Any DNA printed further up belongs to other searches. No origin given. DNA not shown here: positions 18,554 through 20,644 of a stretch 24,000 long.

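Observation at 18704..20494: Methyltransferase / unknown domain / HNH nuclease fusion next to Hachiman: candidate undescribed single-gene defence or modification system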

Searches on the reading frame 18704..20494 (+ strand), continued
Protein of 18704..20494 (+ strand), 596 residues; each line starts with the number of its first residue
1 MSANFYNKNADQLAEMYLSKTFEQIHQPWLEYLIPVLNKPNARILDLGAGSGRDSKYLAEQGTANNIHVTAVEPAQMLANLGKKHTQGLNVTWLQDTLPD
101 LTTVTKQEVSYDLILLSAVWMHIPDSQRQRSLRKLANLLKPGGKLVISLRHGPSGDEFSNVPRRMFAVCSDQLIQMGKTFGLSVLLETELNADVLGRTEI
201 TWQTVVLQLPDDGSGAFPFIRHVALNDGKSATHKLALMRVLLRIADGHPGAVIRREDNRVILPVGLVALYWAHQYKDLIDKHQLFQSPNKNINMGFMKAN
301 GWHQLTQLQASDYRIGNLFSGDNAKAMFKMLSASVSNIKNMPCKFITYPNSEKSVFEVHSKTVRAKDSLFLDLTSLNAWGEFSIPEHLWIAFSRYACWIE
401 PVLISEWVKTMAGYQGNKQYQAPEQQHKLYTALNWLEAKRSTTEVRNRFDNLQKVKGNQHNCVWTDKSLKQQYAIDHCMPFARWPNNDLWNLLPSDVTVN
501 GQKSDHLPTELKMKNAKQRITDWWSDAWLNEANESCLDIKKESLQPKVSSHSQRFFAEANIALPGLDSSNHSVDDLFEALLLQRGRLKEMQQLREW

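Call 19: search_protein_families(library=pfam, proteins=[L015:12116-15322:-, L004:11936-12916:+, L039:4073-4939:-, L001:13278-16412:+, L014:2284-3801:+, L014:7945-9834:+, L014:9831-11393:-, L029:16748-17716:+, L021:6987-7787:+, L031:5006-5704:+], max_evalue=0.001)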
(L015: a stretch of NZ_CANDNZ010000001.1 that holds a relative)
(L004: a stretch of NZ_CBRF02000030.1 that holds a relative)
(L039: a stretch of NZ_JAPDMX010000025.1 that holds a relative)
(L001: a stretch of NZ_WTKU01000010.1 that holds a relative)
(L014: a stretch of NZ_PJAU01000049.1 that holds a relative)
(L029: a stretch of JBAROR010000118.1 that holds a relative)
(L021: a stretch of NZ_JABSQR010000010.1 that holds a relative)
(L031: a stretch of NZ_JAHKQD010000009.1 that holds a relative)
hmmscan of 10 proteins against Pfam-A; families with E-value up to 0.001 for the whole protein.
L015:12116-15322:- (1068 aa): 7 families
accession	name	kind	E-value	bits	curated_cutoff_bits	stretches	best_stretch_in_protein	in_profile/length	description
PF04851.21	ResIII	-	2.3e-40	138.6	22.5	1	319-474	2-164/164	Type III restriction enzyme, res subunit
PF11907.13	DUF3427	-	3.3e-29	102.5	27.7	1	806-1061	5-278/280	Domain of unknown function (DUF3427)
PF00271.37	Helicase_C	-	2.1e-12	47.7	23.5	1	548-652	4-109/110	Helicase conserved C-terminal domain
PF13091.12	PLDc_2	-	1.5e-09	38.3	27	1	144-271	1-127/132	PLD-like domain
PF00270.35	DEAD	-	5.3e-09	36.5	26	1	340-473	13-161/167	DEAD/DEAH box helicase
PF09565.16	RE_NgoFVII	-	9.9e-06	25.4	23.8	1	200-254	72-127/162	NgoFVII restriction endonuclease N-terminal PLD domain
PF18766.7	SWI2_SNF2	-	1.4e-05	25.3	26.7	1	330-510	7-192/221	SWI2/SNF2 ATPase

L004:11936-12916:+ (326 aa): 1 family
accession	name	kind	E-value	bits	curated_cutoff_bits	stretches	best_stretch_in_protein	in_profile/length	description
PF08378.17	NERD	-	4.6e-18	66.2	22.1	1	32-132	2-98/111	Nuclease-related domain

L039:4073-4939:- (288 aa): 1 family
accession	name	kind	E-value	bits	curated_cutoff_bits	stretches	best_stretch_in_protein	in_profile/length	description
PF13280.12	WYL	-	1.7e-16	60.4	21.8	1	124-190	2-68/70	WYL domain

L001:13278-16412:+ (1044 aa): 1 family
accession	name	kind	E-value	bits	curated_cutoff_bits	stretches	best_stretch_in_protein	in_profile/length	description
PF10593.14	Z1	-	2.5e-66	224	25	1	464-713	1-226/228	Z1 domain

L014:2284-3801:+ (505 aa): 2 families
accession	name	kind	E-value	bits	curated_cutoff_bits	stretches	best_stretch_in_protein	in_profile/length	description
PF13589.12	HATPase_c_3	-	3.9e-31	108.3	25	1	30-158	1-131/137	Histidine kinase-, DNA gyrase B-, and HSP90-like ATPase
PF02518.31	HATPase_c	-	5.5e-06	27.2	26.4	1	34-108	8-80/111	Histidine kinase-, DNA gyrase B-, and HSP90-like ATPase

L014:7945-9834:+ (629 aa): 2 families
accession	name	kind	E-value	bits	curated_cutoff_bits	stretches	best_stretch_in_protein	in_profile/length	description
PF10592.14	AIPR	-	9e-74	249.3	25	1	267-583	1-306/308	AIPR protein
PF22879.1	AIPR_N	-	3.9e-08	33.9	28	1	46-160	17-124/151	Abortive infection phage resistance protein N-terminal domain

L014:9831-11393:- (520 aa): 1 family
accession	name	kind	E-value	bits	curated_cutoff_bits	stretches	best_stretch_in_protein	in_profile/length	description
PF00145.23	DNA_methylase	-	3.5e-46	158.5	22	2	239-515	141-322/324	C-5 cytosine-specific DNA methylase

L029:16748-17716:+ (322 aa): 1 family
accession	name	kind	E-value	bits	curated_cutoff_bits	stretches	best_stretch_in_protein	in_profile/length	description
PF14390.12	DUF4420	-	1.6e-47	162.7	27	1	7-309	2-305/306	Putative PD-(D/E)XK family member, (DUF4420)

L021:6987-7787:+ (266 aa): 2 families
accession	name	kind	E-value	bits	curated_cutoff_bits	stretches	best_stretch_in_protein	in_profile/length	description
PF08378.17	NERD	-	3.7e-33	114.8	22.1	1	36-148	1-111/111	Nuclease-related domain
PF01396.24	Zn_ribbon_Top1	-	9.6e-09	35.3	32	1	232-264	3-33/39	Topoisomerase DNA binding C4 zinc finger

L031:5006-5704:+ (232 aa): 5 families
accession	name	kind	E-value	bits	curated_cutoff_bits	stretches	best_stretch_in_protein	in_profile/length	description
PF00005.33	ABC_tran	-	7.8e-39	133.9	25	1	18-165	1-136/137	ABC transporter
PF13304.12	AAA_21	-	1.5e-09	38.8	27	1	155-200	258-303/304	AAA domain, putative AbiEii toxin, Type IV TA system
PF13555.12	AAA_29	-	0.00017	21.7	27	1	20-45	16-39/61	P-loop containing region of AAA domain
PF03193.22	RsgA_GTPase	-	0.00065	20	30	0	19-51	98-129/174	RsgA GTPase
PF02463.25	SMC_N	-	0.00091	19.1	40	0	28-203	24-205/220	RecF/RecN/SMC N terminal domain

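Call 33: search_protein_families(library=padloc, alignment_id=A4, max_evalue=0.00001)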
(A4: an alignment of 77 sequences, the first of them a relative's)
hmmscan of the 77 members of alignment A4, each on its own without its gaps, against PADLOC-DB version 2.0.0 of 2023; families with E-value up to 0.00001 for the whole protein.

A. member 1, L001:11746-13278:+ (511 aa): 1 family
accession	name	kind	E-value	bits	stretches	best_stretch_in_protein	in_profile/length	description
PDLC02204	MzaB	-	4.7e-43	145.4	1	13-453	3-430/500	-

B. families by the number of members that match (of 77 scanned): 185 families (the first 25 are shown)
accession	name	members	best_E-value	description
PDLC01457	WYL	5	2.3e-35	"CAS-I,CAS-II,CAS-III,CAS-IV,CAS-V,CAS-VI; associated_signaling"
PDLC01652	WYL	5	3.6e-14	"CAS-I,CAS-II,CAS-III,CAS-IV,CAS-V,CAS-VI; associated_signaling"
PDLC03659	mREase_IV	4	1.3e-221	Type IV methyl-directed restriction enzyme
PDLC02204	MzaB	4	3.5e-91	-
PDLC03658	mREase_IV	4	4.2e-86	Type IV methyl-directed restriction enzyme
PDLC02707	PbeA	4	3e-36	PbeA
PDLC02704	PbeA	4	1.2e-27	PbeA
PDLC02706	PbeA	4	6.7e-19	PbeA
PDLC03047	REase_I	4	8.6e-19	Type I restriction enzyme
PDLC03049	REase_I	4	1.2e-18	Type I restriction enzyme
PDLC02705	PbeA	4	7e-14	PbeA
PDLC02703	PbeA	4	3.1e-10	PbeA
PDLC03042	REase_I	3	8.1e-08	Type I restriction enzyme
PDLC02614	DrmC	3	1.2e-06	DrmC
PDLC01439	typeIV_DinG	3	1.2e-06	CAS-IV-A; associated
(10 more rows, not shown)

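Call 37: search_protein_families(library=padloc, alignment_id=A5, max_evalue=0.00001)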
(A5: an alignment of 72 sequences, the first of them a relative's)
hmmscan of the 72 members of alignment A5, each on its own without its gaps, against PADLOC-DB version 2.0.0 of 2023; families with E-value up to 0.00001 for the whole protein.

A. member 1, L001:7600-9633:+ (678 aa): 0 families

B. families by the number of members that match (of 72 scanned): 147 families (the first 25 are shown)
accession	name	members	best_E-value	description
PDLC01457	WYL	2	3.4e-22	"CAS-I,CAS-II,CAS-III,CAS-IV,CAS-V,CAS-VI; associated_signaling"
PDLC01652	WYL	2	3.8e-11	"CAS-I,CAS-II,CAS-III,CAS-IV,CAS-V,CAS-VI; associated_signaling"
PDLC04806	PDC-S02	2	1.1e-09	-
PDLC02512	PglW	2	1.3e-09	PglW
PDLC03206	mREase_II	1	2.2e-153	Type II methyl-directed restriction enzyme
PDLC02374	dGTPase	1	8.6e-152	-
PDLC01136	RT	1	2e-87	RT (reverse transcriptase)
PDLC02063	Cas1_IIIb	1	1.3e-54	-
PDLC03754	RT_UG17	1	7.1e-49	DRT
PDLC03203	mREase_II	1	1.1e-47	Type II methyl-directed restriction enzyme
PDLC00117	GajB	1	7.3e-41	UrvD helicase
PDLC00114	GajB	1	5.8e-40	UrvD helicase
PDLC03688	HEase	1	6e-40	homing endonuclease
PDLC03756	RT_UG19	1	1.4e-39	DRT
PDLC03802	RTasHel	1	2e-39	DRT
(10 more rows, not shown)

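Call 46: search_protein_families(library=pfam, proteins=[L008:6364-9276:+, L066:7857-9086:-, L036:2700-3902:+, L055:8250-9860:+, L069:9378-9869:+, L025:8456-9502:+, L060:12541-13830:+, L020:5782-6600:+, L002:9796-11889:+, L009:11848-12540:+], max_evalue=0.001)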
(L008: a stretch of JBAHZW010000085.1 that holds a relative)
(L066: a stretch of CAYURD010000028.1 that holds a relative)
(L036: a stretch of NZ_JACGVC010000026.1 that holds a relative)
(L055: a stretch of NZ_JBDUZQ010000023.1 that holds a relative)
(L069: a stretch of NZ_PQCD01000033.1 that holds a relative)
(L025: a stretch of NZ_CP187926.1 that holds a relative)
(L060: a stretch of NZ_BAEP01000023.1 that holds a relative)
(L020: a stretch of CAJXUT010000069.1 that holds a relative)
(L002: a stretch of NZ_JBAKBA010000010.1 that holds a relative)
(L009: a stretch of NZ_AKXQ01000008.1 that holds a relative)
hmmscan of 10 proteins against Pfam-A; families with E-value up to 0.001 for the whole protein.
L008:6364-9276:+ (971 aa): 6 families
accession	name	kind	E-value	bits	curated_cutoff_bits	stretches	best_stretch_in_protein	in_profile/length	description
PF00580.27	UvrD-helicase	-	7.9e-41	141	23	1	189-632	2-270/271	UvrD/REP helicase N-terminal domain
PF13245.12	AAA_19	-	1.9e-20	73.8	25.1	1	198-617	9-133/134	AAA domain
PF01396.24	Zn_ribbon_Top1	-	1e-12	48.1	32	2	923-947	3-27/39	Topoisomerase DNA binding C4 zinc finger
PF13361.12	UvrD_C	-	6.9e-11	42.6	25.6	1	751-822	287-346/350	UvrD-like helicase C-terminal domain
PF13538.12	UvrD_C_2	-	1.5e-07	31.6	27.4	1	800-822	30-52/52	UvrD-like helicase C-terminal domain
PF13604.12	AAA_30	-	2e-05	24.9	27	0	202-256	20-68/191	AAA domain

L066:7857-9086:- (410 aa): 2 families
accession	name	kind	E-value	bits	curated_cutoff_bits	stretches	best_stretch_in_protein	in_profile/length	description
PF07804.18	HipA_C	-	3.5e-43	148.2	30.5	1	145-361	2-206/213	HipA-like C-terminal domain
PF13657.11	Couple_hipA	-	4.5e-10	40.4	22.5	1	15-106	2-98/99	HipA N-terminal domain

L036:2700-3902:+ (401 aa): 2 families
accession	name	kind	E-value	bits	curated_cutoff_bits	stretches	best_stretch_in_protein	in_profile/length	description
PF13286.11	HD_assoc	-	2.7e-15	57.1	22.2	1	310-388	12-90/91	Phosphohydrolase-associated domain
PF01966.28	HD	-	4.6e-10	40.2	22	1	72-147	1-73/116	HD domain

L055:8250-9860:+ (537 aa): 2 families
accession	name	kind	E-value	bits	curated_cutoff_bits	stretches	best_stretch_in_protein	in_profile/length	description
PF03441.19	FAD_binding_7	-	6.3e-46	156.8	27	1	294-487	1-200/203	FAD binding domain of DNA photolyase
PF00875.24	DNA_photolyase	-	7.9e-15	55.6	26.6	1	13-145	2-128/164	DNA photolyase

L069:9378-9869:+ (164 aa): 0 families

L025:8456-9502:+ (349 aa): 1 family
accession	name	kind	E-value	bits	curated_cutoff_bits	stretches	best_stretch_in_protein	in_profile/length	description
PF02445.21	NadA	-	1e-103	347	27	1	32-339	2-295/295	Quinolinate synthetase A protein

L060:12541-13830:+ (430 aa): 1 family
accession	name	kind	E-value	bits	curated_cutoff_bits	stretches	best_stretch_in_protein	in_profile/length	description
PF00145.23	DNA_methylase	-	4.8e-93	312.6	22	1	96-429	1-324/324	C-5 cytosine-specific DNA methylase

L020:5782-6600:+ (273 aa): 0 families

L002:9796-11889:+ (698 aa): 2 families
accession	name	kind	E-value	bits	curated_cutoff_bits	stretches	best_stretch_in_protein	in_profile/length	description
PF18163.6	LD_cluster2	-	4.3e-62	210.5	25.3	1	400-670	2-263/264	SLOG cluster2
PF13676.11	TIR_2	-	4.3e-07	30.9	28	1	190-280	1-92/122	TIR domain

L009:11848-12540:+ (231 aa): 0 families

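Call 47: search_protein_families(library=padloc, proteins=[L020:5782-6600:+, L032:12570-13979:+, L020:7973-9676:+, L027:11681-15397:+, L002:9796-11889:+, L022:4532-5497:+, L022:5505-6398:+, L009:11848-12540:+, L009:13040-13786:+, L052:11794-14178:-], max_evalue=0.001)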
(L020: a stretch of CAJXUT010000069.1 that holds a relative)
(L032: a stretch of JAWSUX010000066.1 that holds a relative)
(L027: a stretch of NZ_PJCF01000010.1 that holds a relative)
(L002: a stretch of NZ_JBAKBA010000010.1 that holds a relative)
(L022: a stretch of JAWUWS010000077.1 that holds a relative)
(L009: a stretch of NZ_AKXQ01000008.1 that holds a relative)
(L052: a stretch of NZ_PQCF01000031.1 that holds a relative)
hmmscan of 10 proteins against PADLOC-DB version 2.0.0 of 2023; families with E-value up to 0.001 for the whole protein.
L020:5782-6600:+ (273 aa): 0 families

L032:12570-13979:+ (470 aa): 0 families

L020:7973-9676:+ (568 aa): 7 families
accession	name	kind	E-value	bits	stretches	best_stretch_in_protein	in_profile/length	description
PDLC03813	RTasNERD-Hel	-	4.9e-35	119.6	1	1-558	1-511/519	DRT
PDLC01087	C3a187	-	1.8e-14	51.4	2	486-555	474-541/559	NERD+UvrD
PDLC00106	GajB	-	8e-08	29.2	1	335-486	203-345/577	UrvD helicase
PDLC00123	GajB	-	0.00011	18.9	1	390-532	334-465/540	UrvD helicase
PDLC01439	typeIV_DinG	-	0.00051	16.8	0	233-284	30-78/575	CAS-IV-A; associated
PDLC00145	GajB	-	0.00075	16.3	0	318-486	187-344/572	UrvD helicase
PDLC01734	typeIV_RecD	-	0.0008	15.8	0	514-563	675-722/763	RecD_0_IVD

L027:11681-15397:+ (1239 aa): 12 families
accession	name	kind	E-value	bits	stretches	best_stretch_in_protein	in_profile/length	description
PDLC02575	DrmA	-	2.9e-201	668.5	2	711-1220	389-829/837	DrmA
PDLC02571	DrmA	-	2.6e-168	559.9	4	52-632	23-598/1282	DrmA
PDLC02567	DrmA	-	1.3e-138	461.4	3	98-709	636-1241/1750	DrmA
PDLC02577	DrmA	-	6.2e-101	336.7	3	714-927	229-441/697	DrmA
PDLC02568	DrmA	-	3e-73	245.4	2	615-887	27-325/611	DrmA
PDLC02576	DrmA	-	7.4e-55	184.2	3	476-705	499-725/1235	DrmA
PDLC02574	DrmA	-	7.8e-30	101.8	1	1008-1112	39-140/269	DrmA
PDLC02573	DrmA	-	5.8e-09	32.5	1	1010-1099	799-886/1018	DrmA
PDLC02896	DpdJ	-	5.6e-08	28.9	1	509-734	189-386/1487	DpdJ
PDLC02569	DrmA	-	1.5e-05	20.9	1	1009-1079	833-900/1095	DrmA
PDLC02503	BrxHI|BrxHII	-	2.7e-05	20.7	0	1010-1053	303-346/698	BrxHI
PDLC00035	DruE3|DruE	-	4.1e-05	19.4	1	1012-1081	1066-1133/1460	SNF2 family N-terminal domain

L002:9796-11889:+ (698 aa): 1 family
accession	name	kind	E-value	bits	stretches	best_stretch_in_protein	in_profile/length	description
PDLC05062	PDC-S66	-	9.1e-05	20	1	183-263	144-223/282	-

L022:4532-5497:+ (322 aa): 0 families

L022:5505-6398:+ (298 aa): 0 families

L009:11848-12540:+ (231 aa): 0 families

L009:13040-13786:+ (249 aa): 0 families

L052:11794-14178:- (795 aa): 0 families

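Call 89: fold_search(model_id=the predicted structure, library=pdb)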
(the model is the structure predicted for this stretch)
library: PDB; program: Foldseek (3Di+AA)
matches with E <= 10: 1912; with E <= 0.001: 688
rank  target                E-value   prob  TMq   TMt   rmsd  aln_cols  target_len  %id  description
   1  9sm1_E                5.1e-08  1.00  0.24  0.46   5.4       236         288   18  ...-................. from Pseudomonas chlororaphis in complex with SAH and FPP (released 2025-12-31)
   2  9sm1_F                6.5e-08  1.00  0.24  0.49   5.1       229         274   18  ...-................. from Pseudomonas chlororaphis in complex with SAH and FPP (released 2025-12-31)
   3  9sm1_C                6.8e-08  1.00  0.24  0.44   7.8       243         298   17  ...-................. from Pseudomonas chlororaphis in complex with SAH and FPP (released 2025-12-31)
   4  8owx_B                6.8e-08  1.00  0.26  0.57   7.9       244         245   15  Crystal Structure of METTL6 bound to SAH (released 2024-05-08)
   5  1qzz                  7.9e-08  1.00  0.22  0.37   6.0       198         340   20  Crystal structure of aclacinomycin-10-hydroxylase (RdmB) in complex with S-adenosyl-L-methionine (SAM) (released 2003-11-25)
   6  2o57_D                8.3e-08  1.00  0.24  0.52   6.7       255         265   17  Crystal Structure of a putative sarcosine dimethylglycine methyltransferase from Galdieria sulphuraria (released 2006-12-19)
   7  1xds_B                8.3e-08  1.00  0.22  0.37   5.9       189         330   21  Crystal structure of Aclacinomycin-10-hydroxylase (RdmB) in complex with S-adenosyl-L-methionine (SAM) and 11-deoxy-be (released 2004-11-23)
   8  7f1e_A                8.7e-08  1.00  0.27  0.61   6.9       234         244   15  Structure of METTL6 bound with SAM (released 2022-01-12)
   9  2o57_B                9.2e-08  1.00  0.24  0.49   5.6       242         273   17  Crystal Structure of a putative sarcosine dimethylglycine methyltransferase from Galdieria sulphuraria (released 2006-12-19)
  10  1xds_A                1.2e-07  1.00  0.21  0.36   6.1       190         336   21  Crystal structure of Aclacinomycin-10-hydroxylase (RdmB) in complex with S-adenosyl-L-methionine (SAM) and 11-deoxy-be (released 2004-11-23)
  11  4pne_A                1.2e-07  1.00  0.22  0.44   6.4       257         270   16  Crystal Structure of the [4+2]-Cyclase SpnF (released 2015-02-18)
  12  5dpm                  1.3e-07  1.00  0.25  0.64   6.2       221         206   18  Crystal structure of UbiG mutant in complex with SAH (released 2016-09-21)
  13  7zgt_A                1.3e-07  1.00  0.25  0.52   8.4       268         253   16  C-Methyltransferase PsmD from Streptomyces griseofuscus (apo form) (released 2022-12-28)
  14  6bqc                  1.4e-07  1.00  0.25  0.40   6.3       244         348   15  Cyclopropane fatty acid synthase from E. coli (released 2018-07-04)
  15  3h2b_B                1.4e-07  1.00  0.24  0.63   6.3       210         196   23  Crystal structure of the SAM-dependent methyltransferase cg3271 from Corynebacterium glutamicum in complex with S-aden (released 2009-04-28)
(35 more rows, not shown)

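Call 102: find_encoding_contigs(protein=P0118, flank=8000, max_places=1)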
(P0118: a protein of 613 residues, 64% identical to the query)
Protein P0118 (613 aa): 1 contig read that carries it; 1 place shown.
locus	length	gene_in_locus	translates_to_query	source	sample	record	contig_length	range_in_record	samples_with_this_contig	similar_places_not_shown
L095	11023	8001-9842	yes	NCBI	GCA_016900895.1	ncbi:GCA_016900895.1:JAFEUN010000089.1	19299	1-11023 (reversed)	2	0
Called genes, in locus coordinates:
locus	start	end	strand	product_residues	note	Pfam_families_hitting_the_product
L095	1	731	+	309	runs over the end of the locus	PF03524:CagX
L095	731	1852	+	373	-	PF03743:TrbI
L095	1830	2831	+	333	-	PF00437:T2SSE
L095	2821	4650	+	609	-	PF02534:T4SS-DNA_transf, PF10412:TrwB_AAD_bind, PF12696:TraG-D_C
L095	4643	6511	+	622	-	PF18974:DUF5710, PF18821:LPD7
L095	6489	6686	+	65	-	PF27712:TraD_b_g-type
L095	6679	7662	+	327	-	PF08401:ArdcN, PF18818:MPTase-PolyVal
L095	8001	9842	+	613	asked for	PF13489:Methyltransf_23, PF13847:Methyltransf_31 (weak), PF08241:Methyltransf_11 (weak), PF08242:Methyltransf_12 (weak), PF13649:Methyltransf_25 (weak), PF13395:HNH_4 (weak)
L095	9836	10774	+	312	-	PF20275:CTD10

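Call 103: find_encoding_contigs(protein=P0115, flank=8000, max_places=1)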
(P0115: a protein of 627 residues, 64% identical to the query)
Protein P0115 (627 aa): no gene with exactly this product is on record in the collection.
